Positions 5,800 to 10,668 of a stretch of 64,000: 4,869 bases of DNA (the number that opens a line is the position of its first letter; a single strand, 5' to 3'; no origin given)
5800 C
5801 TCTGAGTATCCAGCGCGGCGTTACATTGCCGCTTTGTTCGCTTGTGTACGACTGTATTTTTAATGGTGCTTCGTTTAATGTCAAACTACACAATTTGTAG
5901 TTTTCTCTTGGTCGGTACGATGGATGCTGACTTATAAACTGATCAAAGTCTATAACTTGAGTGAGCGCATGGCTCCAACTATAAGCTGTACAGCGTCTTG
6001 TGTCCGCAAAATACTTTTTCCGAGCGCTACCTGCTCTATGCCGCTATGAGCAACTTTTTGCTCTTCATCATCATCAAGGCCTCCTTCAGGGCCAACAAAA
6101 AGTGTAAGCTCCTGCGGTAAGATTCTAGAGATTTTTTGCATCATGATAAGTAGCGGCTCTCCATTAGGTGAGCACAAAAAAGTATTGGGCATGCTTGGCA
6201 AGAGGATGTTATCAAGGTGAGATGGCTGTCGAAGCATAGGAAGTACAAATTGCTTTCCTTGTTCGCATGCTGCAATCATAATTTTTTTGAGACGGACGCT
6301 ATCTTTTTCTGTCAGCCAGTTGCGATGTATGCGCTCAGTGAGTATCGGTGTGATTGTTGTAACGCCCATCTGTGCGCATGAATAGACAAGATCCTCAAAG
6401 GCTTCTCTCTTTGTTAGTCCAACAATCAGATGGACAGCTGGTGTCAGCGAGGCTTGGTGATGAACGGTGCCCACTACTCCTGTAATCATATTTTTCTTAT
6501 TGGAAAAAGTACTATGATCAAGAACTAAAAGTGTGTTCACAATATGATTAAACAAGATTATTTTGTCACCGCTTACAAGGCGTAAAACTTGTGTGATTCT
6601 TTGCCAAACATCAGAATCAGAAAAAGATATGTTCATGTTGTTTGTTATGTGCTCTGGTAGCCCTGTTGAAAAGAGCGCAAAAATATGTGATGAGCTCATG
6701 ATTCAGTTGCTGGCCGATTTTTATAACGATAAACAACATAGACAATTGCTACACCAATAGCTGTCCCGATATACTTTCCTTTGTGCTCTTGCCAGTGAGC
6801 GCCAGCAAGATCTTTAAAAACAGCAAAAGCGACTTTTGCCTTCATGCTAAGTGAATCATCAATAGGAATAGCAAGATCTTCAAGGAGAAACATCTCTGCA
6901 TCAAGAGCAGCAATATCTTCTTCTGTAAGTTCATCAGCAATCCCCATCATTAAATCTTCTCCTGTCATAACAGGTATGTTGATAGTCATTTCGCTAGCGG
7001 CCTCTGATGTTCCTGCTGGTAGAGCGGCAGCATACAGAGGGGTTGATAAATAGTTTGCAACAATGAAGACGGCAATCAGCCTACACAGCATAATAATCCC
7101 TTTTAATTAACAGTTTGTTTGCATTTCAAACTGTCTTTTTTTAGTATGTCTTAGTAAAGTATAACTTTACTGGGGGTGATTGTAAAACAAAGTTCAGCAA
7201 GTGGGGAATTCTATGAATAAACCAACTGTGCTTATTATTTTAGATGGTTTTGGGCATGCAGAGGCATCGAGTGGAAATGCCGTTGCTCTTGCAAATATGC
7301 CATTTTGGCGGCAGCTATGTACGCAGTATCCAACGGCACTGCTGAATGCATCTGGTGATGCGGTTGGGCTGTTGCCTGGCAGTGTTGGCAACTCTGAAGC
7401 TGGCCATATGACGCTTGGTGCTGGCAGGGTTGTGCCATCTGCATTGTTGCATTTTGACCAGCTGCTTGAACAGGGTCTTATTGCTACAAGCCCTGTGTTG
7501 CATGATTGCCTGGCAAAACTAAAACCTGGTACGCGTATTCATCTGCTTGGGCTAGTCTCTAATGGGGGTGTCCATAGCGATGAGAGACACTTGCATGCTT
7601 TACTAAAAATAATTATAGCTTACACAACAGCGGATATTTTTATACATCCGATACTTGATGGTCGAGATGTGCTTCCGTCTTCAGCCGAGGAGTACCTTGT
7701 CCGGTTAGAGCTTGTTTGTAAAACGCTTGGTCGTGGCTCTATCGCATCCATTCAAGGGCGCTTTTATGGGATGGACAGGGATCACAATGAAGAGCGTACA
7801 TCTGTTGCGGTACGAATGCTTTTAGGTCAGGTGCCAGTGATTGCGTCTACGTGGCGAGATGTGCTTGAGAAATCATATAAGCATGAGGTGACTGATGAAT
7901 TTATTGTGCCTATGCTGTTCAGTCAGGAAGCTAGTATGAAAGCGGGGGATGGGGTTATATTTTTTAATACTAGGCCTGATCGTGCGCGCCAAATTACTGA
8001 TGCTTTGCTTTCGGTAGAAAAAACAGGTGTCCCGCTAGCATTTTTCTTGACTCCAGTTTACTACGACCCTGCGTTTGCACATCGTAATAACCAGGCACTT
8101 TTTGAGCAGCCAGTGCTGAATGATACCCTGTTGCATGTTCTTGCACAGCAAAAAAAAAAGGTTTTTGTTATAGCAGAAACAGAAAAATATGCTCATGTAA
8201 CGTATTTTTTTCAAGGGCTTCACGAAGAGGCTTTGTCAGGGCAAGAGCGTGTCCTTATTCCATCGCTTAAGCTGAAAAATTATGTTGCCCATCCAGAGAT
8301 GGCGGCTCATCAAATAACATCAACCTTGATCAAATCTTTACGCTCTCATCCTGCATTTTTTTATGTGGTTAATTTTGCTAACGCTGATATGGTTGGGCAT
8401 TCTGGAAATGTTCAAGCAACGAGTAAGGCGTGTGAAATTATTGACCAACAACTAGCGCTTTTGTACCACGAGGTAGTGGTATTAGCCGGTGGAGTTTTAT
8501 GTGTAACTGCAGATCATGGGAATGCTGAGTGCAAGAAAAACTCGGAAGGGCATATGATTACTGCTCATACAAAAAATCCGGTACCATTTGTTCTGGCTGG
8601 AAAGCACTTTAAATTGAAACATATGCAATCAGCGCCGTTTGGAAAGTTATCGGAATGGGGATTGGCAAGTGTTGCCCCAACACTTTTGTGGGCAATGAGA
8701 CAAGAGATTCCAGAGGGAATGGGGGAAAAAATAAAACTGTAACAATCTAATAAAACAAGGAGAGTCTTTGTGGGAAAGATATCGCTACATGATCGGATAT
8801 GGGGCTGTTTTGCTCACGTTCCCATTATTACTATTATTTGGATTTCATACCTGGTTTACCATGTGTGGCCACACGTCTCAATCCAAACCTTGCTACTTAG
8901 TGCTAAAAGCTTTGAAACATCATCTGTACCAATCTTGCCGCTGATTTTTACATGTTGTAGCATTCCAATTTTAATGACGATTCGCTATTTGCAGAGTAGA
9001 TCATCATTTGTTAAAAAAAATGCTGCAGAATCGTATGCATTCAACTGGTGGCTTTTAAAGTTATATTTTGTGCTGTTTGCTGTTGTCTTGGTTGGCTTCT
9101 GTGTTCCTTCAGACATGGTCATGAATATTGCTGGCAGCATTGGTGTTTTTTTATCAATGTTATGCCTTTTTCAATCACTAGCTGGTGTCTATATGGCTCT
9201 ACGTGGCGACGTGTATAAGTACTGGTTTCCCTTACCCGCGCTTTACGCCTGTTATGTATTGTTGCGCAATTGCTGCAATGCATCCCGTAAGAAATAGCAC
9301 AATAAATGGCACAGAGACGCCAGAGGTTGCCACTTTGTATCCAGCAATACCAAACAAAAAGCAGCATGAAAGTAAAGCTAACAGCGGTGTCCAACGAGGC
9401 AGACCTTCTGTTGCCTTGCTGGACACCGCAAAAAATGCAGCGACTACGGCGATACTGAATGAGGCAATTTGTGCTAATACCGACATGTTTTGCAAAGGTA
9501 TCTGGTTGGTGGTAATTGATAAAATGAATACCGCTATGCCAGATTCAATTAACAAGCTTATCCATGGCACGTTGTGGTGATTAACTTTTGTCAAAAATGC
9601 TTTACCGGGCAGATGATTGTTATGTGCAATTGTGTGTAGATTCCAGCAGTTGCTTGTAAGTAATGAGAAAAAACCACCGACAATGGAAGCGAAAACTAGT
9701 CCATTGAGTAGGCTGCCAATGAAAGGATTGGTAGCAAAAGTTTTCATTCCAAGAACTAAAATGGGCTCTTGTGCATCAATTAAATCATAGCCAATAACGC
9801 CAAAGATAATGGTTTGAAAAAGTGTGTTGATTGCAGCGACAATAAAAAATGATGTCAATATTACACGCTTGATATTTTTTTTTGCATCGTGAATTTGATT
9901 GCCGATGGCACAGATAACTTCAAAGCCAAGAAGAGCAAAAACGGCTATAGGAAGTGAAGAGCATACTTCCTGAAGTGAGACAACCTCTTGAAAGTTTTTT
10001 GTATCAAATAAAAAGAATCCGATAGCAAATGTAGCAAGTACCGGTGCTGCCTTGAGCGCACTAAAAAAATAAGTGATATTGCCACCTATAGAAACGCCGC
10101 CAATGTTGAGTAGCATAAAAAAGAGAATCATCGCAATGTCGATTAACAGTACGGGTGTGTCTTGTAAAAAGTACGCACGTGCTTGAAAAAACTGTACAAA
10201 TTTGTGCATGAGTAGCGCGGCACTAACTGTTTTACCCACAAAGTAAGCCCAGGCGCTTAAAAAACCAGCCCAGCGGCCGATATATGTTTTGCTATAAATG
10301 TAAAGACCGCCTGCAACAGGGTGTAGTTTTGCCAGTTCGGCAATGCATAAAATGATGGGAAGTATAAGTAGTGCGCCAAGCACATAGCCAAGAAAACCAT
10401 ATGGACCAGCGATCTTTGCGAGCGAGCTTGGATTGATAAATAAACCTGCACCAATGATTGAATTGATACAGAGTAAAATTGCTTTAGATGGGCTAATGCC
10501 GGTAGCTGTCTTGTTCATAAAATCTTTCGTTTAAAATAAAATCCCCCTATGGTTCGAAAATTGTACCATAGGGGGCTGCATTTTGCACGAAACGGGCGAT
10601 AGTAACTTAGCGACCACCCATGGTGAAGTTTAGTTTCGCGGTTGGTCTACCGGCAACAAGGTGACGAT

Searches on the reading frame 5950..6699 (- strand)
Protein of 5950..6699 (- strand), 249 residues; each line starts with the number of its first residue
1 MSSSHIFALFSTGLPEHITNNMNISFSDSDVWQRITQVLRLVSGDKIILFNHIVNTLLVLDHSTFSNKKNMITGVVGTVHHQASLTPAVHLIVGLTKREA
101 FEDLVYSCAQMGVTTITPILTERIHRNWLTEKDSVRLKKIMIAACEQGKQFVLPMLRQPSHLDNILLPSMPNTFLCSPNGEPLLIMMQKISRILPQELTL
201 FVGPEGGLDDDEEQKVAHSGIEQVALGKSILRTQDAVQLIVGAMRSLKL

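Call 48: search_protein_families(library=pfam, proteins=[window:5950-6699:-], max_evalue=0.00001)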
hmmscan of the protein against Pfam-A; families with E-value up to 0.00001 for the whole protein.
window:5950-6699:- (249 aa): 1 family
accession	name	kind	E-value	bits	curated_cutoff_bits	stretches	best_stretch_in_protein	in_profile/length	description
PF04452.19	Methyltrans_RNA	-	1.8e-29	102.9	23.9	1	88-244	6-164/165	RNA methyltransferase domain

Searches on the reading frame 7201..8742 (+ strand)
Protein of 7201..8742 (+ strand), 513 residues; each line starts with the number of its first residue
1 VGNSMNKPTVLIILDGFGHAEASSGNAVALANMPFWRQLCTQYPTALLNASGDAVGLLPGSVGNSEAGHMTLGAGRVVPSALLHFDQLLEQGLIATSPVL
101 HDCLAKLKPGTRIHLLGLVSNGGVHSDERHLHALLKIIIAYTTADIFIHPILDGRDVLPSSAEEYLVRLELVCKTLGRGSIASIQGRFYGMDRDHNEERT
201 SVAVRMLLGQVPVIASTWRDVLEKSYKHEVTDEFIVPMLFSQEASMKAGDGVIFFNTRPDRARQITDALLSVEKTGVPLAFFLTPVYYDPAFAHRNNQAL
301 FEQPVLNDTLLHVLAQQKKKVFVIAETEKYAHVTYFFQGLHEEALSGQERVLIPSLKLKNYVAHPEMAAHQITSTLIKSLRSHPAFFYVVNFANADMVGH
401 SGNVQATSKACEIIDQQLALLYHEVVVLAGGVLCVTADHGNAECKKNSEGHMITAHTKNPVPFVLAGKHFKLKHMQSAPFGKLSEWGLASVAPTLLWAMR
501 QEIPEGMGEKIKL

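Call 48: search_protein_families(library=pfam, proteins=[window:7201-8742:+], max_evalue=0.00001)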
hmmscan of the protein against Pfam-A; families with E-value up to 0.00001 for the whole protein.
window:7201-8742:+ (513 aa): 2 families
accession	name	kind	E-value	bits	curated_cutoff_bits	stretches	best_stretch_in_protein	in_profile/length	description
PF01676.23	Metalloenzyme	-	8.4e-56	189.7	24.3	1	7-496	1-245/252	Metalloenzyme superfamily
PF06415.18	iPGM_N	-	1.5e-54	185.2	27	1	87-273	3-195/217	BPG-independent PGAM N-terminus (iPGM_N)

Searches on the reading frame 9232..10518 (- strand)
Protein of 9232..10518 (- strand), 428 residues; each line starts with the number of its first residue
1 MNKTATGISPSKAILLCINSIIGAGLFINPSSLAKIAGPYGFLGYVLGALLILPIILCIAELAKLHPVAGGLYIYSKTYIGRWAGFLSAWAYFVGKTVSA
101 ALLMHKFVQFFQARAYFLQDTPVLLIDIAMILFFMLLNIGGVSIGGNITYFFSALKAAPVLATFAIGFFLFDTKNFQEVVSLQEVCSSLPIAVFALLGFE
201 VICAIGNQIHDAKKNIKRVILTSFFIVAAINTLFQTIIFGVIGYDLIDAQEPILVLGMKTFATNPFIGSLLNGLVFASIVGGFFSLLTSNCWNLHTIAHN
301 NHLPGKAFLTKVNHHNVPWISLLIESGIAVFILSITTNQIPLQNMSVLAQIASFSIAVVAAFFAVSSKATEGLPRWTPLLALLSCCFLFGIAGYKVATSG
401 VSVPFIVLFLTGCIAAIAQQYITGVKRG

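Call 49: search_protein_families(library=pfam, proteins=[window:9232-10518:-], max_evalue=0.00001)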
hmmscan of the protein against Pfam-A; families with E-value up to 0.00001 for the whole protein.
window:9232-10518:- (428 aa): 3 families
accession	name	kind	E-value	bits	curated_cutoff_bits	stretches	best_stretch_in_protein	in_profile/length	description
PF13520.12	AA_permease_2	-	2.4e-33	116.1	27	1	9-391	2-401/427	Amino acid permease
PF00324.27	AA_permease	-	4.2e-30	105.3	24.6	1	14-367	3-384/470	Amino acid permease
PF03845.19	Spore_permease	-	1.9e-09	37.3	23.4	1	8-286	2-278/321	Spore germination protein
